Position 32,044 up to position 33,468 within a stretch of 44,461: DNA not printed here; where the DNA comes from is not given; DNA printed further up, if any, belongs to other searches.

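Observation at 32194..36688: Tightly coupled four-gene module: wHTH-like protein / Cys-rich FN3 lipoprotein / Cys-ribbon-pseudokinase-PP2C fusion / MIDAS-less vWA-like protein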

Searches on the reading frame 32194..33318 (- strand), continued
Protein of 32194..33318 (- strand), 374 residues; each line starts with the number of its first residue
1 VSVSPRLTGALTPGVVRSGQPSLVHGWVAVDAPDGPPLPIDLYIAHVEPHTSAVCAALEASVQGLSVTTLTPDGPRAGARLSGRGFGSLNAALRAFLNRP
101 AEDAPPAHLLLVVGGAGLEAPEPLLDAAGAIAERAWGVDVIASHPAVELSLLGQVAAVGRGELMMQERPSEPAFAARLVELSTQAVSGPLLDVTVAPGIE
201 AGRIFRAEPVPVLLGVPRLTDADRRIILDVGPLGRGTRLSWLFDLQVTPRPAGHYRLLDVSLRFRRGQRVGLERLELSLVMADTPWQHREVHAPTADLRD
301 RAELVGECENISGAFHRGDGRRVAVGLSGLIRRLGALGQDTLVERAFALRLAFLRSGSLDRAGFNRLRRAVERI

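Call 75: find_encoding_contigs(protein=P0235, flank=7000, max_places=1)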
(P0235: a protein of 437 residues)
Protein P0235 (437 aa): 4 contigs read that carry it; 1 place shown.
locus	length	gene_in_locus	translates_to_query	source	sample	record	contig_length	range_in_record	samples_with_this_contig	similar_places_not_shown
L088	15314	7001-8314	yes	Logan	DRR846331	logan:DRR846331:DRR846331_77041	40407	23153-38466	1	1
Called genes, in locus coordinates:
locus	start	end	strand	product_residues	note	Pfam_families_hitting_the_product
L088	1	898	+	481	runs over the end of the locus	PF01068:DNA_ligase_A_M, PF04679:DNA_ligase_A_C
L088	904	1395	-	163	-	PF15589:Imm21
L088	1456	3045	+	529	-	PF05708:Peptidase_C92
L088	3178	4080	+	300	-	PF02368:Big_2 (faint), PF22359:Big-like (faint)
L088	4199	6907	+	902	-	PF13491:FtsK_4TM, PF17854:FtsK_alpha, PF01580:FtsK_SpoIIIE, PF09397:FtsK_gamma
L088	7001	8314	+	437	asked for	PF00092:VWA, PF13519:VWA_2, PF13768:VWA_3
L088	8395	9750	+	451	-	-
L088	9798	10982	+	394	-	PF00498:FHA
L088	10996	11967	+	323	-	PF00069:Pkinase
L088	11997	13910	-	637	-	PF00361:Proton_antipo_M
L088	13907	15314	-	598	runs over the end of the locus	PF00361:Proton_antipo_M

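Call 76: find_encoding_contigs(protein=P0241, flank=7000, max_places=1)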
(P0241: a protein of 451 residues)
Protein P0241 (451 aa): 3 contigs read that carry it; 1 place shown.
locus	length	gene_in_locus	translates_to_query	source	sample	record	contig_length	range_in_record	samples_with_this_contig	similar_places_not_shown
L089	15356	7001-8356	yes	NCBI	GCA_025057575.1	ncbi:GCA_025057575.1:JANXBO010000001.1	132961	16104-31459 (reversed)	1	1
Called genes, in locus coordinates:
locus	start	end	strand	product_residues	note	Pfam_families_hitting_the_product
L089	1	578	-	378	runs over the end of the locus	PF02625:XdhC_CoxI, PF13478:XdhC_C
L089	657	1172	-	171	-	-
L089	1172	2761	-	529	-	PF07969:Amidohydro_3, PF01979:Amidohydro_1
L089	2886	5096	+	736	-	PF22019:GlgB_N, PF02922:CBM_48, PF00128:Alpha-amylase, PF02806:Alpha-amylase_C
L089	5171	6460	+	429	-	PF00331:Glyco_hydro_10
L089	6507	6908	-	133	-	PF03647:Tmemb_14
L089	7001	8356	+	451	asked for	PF00092:VWA, PF13519:VWA_2, PF13768:VWA_3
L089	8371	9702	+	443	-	PF01882:DUF58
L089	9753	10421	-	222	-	PF00697:PRAI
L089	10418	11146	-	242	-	PF14804:Jag_N, PF13083:KH_KhpA-B, PF01424:R3H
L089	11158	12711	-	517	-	PF01809:YidD, PF02096:60KD_IMP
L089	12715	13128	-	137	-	PF00825:Ribonuclease_P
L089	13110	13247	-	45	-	PF00468:Ribosomal_L34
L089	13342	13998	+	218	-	PF01812:5-FTHF_cyc-lig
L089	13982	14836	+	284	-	PF01261:AP_endonuc_2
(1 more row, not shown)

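Call 77: find_encoding_contigs(protein=P0228, flank=7000, max_places=1)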
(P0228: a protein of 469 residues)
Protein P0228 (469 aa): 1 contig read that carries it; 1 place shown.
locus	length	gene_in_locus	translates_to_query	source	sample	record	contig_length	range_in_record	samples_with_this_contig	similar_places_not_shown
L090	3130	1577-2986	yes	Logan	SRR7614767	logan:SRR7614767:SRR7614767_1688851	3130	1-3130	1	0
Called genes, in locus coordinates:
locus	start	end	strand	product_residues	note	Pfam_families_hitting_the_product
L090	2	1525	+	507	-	?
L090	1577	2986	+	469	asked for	PF00092:VWA (weak), PF13519:VWA_2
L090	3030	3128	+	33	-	?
